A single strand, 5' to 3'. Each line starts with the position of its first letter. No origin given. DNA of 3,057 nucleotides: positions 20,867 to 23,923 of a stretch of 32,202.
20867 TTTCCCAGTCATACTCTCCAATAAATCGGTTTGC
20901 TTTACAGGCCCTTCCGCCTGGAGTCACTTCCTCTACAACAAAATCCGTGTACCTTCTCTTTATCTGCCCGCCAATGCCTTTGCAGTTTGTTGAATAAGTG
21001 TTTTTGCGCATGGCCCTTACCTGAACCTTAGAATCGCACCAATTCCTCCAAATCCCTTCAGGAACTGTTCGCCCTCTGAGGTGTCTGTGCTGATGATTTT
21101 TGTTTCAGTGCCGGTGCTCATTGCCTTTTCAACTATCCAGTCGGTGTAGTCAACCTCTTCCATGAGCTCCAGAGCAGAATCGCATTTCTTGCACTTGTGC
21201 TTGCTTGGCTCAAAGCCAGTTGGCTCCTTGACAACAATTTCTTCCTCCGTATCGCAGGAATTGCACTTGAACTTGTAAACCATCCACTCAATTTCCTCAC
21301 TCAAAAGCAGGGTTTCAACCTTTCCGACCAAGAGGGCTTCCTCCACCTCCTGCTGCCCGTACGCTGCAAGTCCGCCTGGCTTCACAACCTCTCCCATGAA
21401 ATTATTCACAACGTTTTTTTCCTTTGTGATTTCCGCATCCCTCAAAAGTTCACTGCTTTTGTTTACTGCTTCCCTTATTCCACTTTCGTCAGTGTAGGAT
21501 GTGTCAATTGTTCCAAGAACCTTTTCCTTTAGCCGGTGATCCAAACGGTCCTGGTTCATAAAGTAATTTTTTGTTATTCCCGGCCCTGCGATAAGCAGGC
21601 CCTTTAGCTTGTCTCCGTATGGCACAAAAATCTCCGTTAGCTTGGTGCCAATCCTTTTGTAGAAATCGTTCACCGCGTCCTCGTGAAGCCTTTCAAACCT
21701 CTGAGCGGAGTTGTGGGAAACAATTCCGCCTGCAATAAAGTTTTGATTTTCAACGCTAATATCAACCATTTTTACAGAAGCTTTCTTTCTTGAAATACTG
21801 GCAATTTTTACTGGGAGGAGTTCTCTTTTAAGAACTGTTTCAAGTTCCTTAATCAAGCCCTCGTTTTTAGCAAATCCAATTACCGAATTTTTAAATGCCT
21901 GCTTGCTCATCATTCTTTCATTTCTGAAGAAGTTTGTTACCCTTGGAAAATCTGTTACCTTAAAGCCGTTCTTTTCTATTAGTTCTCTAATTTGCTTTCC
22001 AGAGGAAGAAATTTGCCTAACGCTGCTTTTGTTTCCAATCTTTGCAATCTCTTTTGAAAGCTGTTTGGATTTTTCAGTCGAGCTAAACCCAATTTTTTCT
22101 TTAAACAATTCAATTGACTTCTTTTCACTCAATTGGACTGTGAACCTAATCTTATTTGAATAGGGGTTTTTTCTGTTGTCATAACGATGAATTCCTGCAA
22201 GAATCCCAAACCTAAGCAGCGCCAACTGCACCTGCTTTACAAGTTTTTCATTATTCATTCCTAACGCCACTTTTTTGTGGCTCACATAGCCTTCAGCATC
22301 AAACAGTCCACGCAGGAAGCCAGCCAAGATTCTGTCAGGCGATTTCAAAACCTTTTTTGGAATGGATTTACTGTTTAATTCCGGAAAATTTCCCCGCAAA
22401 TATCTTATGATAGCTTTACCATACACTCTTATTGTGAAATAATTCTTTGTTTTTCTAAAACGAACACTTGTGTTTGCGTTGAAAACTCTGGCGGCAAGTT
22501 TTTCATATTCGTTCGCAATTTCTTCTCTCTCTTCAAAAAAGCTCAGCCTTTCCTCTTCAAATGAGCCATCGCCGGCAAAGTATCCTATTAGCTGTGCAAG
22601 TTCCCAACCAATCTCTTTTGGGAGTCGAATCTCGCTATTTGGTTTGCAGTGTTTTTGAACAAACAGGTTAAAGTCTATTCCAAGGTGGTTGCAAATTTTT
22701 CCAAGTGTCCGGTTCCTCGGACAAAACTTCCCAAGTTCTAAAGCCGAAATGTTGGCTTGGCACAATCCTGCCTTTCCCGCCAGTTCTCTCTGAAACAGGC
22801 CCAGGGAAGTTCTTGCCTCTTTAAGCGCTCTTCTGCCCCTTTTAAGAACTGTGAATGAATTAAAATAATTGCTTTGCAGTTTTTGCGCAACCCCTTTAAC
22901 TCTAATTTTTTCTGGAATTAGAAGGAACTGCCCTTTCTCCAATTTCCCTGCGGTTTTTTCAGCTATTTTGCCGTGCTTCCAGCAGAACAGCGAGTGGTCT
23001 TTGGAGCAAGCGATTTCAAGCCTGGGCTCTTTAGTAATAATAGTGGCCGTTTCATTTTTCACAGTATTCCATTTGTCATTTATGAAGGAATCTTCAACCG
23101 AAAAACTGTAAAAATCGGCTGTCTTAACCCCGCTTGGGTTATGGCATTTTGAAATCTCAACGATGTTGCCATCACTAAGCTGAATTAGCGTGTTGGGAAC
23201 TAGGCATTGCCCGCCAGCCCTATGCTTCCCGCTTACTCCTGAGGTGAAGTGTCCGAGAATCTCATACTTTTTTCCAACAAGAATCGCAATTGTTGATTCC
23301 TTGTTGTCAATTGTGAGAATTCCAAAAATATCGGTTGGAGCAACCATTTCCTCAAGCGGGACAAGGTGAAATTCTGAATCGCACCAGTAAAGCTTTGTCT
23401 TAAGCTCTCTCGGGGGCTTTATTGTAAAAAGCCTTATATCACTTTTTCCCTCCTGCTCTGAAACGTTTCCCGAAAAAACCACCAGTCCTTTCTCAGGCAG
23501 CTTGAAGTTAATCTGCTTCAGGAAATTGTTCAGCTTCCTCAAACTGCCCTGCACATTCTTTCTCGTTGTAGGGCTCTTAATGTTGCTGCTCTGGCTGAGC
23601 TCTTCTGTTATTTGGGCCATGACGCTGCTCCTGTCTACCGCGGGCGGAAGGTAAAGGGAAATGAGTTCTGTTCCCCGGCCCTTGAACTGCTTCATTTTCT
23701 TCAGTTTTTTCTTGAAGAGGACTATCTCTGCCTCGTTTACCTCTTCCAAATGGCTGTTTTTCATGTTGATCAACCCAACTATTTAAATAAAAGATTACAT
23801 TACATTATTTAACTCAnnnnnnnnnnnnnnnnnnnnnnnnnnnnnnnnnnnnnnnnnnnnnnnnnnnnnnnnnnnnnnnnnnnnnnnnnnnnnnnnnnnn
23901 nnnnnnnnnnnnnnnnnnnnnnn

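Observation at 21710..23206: Homing-endonuclease intein inserted exactly after the catalytic GGQ of release factor aRF1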

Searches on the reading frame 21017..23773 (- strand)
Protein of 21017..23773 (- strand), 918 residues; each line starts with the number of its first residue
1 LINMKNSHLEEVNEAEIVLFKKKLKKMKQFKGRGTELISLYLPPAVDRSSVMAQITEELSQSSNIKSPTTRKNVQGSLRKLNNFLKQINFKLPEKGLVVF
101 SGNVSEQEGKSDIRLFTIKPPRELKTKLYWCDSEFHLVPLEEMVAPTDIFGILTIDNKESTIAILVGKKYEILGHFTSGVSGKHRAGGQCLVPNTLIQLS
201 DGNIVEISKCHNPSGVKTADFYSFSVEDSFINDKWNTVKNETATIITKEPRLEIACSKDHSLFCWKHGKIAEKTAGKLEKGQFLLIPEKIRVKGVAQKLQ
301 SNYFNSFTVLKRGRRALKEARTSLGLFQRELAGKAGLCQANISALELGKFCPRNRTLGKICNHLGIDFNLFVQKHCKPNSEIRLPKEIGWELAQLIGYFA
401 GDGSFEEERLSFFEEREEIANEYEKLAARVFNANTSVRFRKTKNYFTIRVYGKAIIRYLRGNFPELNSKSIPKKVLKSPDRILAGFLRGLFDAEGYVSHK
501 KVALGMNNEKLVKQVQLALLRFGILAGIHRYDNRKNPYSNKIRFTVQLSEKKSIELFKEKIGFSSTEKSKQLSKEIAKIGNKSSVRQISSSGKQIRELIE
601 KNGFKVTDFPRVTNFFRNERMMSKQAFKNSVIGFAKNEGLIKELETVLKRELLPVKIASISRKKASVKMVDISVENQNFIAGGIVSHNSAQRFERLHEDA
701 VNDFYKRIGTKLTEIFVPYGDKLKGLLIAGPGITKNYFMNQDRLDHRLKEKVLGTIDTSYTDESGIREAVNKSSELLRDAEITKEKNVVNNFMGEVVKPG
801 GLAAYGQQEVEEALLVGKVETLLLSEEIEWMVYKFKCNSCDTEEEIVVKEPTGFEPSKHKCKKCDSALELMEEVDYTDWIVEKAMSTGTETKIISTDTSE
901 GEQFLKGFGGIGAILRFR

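Call 4: search_protein_families(library=pfam, proteins=[window:21017-23773:-], max_evalue=0.01)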
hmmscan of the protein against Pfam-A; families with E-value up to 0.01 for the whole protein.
window:21017-23773:- (918 aa): 10 families
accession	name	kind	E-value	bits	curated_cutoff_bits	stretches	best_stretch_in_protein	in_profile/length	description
PF03464.20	eRF1_2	-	7.5e-29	101.2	27.1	2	688-779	41-133/133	eRF1 domain 2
PF03465.20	eRF1_3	-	3.8e-25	88.9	25.8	1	783-918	2-105/106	eRF1 domain 3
PF14528.11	LAGLIDADG_3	-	1e-23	83.8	22.5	2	483-562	3-82/82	LAGLIDADG-like domain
PF03463.20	eRF1_1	-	1.6e-14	54.4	23.8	1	22-144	2-123/123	eRF1 domain 1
PF14890.11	Intein_splicing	-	2.7e-13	50.4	35.8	1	217-688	24-155/155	Intein splicing domain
PF12844.13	HTH_19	-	1e-07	32.2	30.2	1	316-373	3-60/64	Helix-turn-helix domain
PF01381.28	HTH_3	-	2.2e-07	31.3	23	1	317-369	1-53/55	Helix-turn-helix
PF18854.6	baeRF_family10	-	0.00066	20.4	27.1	1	681-762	52-129/143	Bacterial archaeo-eukaryotic release factor family 10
PF09723.15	Zn_ribbon_8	-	0.0044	17.4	34.4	0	832-867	3-36/41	Zinc ribbon domain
PF13560.12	HTH_31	-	0.0053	17.5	27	0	315-367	4-57/64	Helix-turn-helix domain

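Call 5: search_protein_families(library=ncbifam, proteins=[window:21017-23773:-], max_evalue=0.01)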
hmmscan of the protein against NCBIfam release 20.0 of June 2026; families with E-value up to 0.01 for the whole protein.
window:21017-23773:- (918 aa): 22 families
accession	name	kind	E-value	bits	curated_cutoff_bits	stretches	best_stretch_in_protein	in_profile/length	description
TIGR03676.1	aRF1_eRF1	equivalog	1.8e-136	455.2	234.7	2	688-918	173-402/403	peptide chain release factor aRF-1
TIGR00111.1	pelota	equivalog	3.4e-20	72.6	177.65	1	664-917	145-349/351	mRNA surveillance protein pelota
NF011418.0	PRK14845.1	equivalog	7.3e-20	70.3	756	1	273-596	119-331/1049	translation initiation factor IF-2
NF011491.0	PRK14898.1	equivalog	1.9e-19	69.2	783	1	380-693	237-548/860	DNA-directed RNA polymerase subunit A''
NF006207.0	PRK08332.1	equivalog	1.4e-14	52.4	2400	1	387-553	1000-1163/1684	vitamin B12-dependent ribonucleotide reductase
NF038098.1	GyrA_w_intein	exception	3e-13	48.6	1850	1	467-701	320-550/1232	intein-containing DNA gyrase subunit A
NF003157.0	PRK04132.1-2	equivalog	4.2e-13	48.1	1103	1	387-650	167-425/864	replication factor C small subunit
NF045703.1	rSAM_Tes_intein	exception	7.8e-12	43.8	1700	1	241-557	230-541/1040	tetraether lipid synthase Tes, intein-containing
NF005852.0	PRK07773.1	equivalog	1.8e-11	43.1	780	1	394-690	510-828/886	replicative DNA helicase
NF003159.0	PRK04132.1-4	equivalog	5.9e-11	41.1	999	1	392-585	180-354/852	replication factor C small subunit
NF011287.0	PRK14698.1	equivalog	3.3e-09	35.3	1238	1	368-685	369-664/1017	V-type ATP synthase subunit A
NF038136.1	rSAM_Rv_intein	exception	3.2e-08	32.9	700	1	557-711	225-359/574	intein-containing Rv2578c family radical SAM protein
TIGR03070.1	couple_hipB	subfamily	2.7e-06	27.2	71.65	1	316-367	6-57/58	type II toxin-antitoxin system Y4mF family antitoxin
NF007408.0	PRK09943.1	equivalog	3.9e-05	23.3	211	1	313-378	9-73/185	HTH-type transcriptional regulator PuuR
NF052289.1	Rv2629_fam_RHF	equivalog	4.5e-05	22.8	320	1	742-828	204-290/357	Rv2629 family ribosome hibernation factor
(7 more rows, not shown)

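Call 6: find_homologous_proteins(query=window:21017-23773:-, max_evalue=1e-10)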
Query window:21017-23773:- (918 aa): 314 proteins with E <= 1e-10 among 8000 candidates; the best 120 are listed.
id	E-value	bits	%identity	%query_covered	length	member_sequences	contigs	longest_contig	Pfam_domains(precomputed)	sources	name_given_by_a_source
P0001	0.0e+0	2041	100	100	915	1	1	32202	PF03465.21,PF03464.21,PF12844.14,PF01381.29,PF14528.12,PF14890.12,PF03463.21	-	-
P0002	0.0e+0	1393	66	100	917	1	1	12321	PF03465.21,PF03464.21,PF12844.14,PF01381.29,PF14528.12,PF13443.13,PF14890.12,PF03463.21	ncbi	-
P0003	0.0e+0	1367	66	100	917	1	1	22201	PF03465.21,PF03464.21,PF12844.14,PF01381.29,PF14528.12,PF13443.13,PF14890.12,PF03463.21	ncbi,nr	ncbi:MAG: peptide chain release factor aRF-1 [Candidatus ainarchaeum sp.]|nr:peptide chain release f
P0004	0.0e+0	1343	64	99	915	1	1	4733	PF03465.21,PF03464.21,PF12844.14,PF18854.7,PF01381.29,PF14528.12,PF13443.13,PF14890.12,PF03463.21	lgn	-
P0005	0.0e+0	1327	64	100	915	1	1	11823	PF03465.21,PF03464.21,PF12844.14,PF18854.7,PF01381.29,PF14528.12,PF14890.12,PF03463.21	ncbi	-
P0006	0.0e+0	1320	64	100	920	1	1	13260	PF03465.21,PF03464.21,PF12844.14,PF01381.29,PF14528.12,PF14890.12,PF03463.21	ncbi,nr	ncbi:MAG: peptide chain release factor aRF-1 [Candidatus ainarchaeum sp.]|nr:peptide chain release f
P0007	0.0e+0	1222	61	100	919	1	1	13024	PF03465.21,PF03464.21,PF12844.14,PF01381.29,PF14528.12,PF14890.12,PF03463.21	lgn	-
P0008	0.0e+0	1219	60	100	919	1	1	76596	PF03465.21,PF03464.21,PF12844.14,PF01381.29,PF14528.12,PF13560.13,PF13443.13,PF14890.12,PF03463.21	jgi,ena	-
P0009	0.0e+0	1218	59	100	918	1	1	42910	PF03465.21,PF03464.21,PF01381.29,PF14528.12,PF14890.12,PF03463.21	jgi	-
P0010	0.0e+0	1204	59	100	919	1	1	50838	PF03465.21,PF03464.21,PF01381.29,PF22495.3,PF14528.12,PF13560.13,PF14890.12,PF03463.21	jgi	-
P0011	0.0e+0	1195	58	100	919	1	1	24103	PF03465.21,PF03464.21,PF01381.29,PF14528.12,PF14890.12,PF03463.21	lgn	-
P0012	0.0e+0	1194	58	100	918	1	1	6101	PF03465.21,PF03464.21,PF01381.29,PF14528.12,PF13560.13,PF14890.12,PF03463.21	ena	-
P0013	0.0e+0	1192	60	100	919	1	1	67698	PF03465.21,PF03464.21,PF12844.14,PF01381.29,PF14528.12,PF13560.13,PF13443.13,PF14890.12,PF03463.21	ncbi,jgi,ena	ncbi:MAG: peptide chain release factor aRF-1 [archaeon]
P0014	0.0e+0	1190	58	100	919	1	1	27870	PF03465.21,PF03464.21,PF01381.29,PF14528.12,PF14890.12,PF03463.21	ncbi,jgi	-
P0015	0.0e+0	1190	58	99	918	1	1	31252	PF03465.21,PF03464.21,PF01381.29,PF22495.3,PF14528.12,PF14890.12,PF03463.21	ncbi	-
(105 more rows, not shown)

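Call 29: find_related_loci(query=window:21017-23773:-, collection=genome_contigs, flank=6000)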
Query window:21017-23773:- (918 aa) in genome_contigs; peptide patterns used: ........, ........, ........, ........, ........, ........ (x = any residue, [..] = any of these).
131 stretches matched a pattern; 5 encode a relative of the query (tblastn E <= 1e-3); 5 distinct loci.
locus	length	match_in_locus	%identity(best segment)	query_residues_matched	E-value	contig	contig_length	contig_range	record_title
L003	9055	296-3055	64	4-918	0e+0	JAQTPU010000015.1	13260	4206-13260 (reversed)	MAG: Candidatus ainarchaeum sp. isolate STB_123 NODE_11563_length_13260_cov_2.937105_Sandtown_B, whole genome shotgun se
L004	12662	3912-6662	66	4-918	0e+0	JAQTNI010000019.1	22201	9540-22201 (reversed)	MAG: Candidatus ainarchaeum sp. isolate STA_60 NODE_4410_length_22201_cov_3.738018_Sandtown_A, whole genome shotgun sequ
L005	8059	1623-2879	88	1-918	5e-134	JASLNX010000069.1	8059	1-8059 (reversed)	MAG: archaeon isolate Arabian11_MAG_21 c_000000748734, whole genome shotgun sequence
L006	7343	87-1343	76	1-918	2e-115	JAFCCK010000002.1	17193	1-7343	MAG: Candidatus Iainarchaeum archaeon isolate AB_3033_Bin_158 AB_3033_Bin_158_scaffold_5150, whole genome shotgun sequen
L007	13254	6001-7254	70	2-918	1e-114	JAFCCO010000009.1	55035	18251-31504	MAG: Candidatus Iainarchaeum archaeon isolate AB_3033_Bin_60 AB_3033_Bin_60_scaffold_480, whole genome shotgun sequence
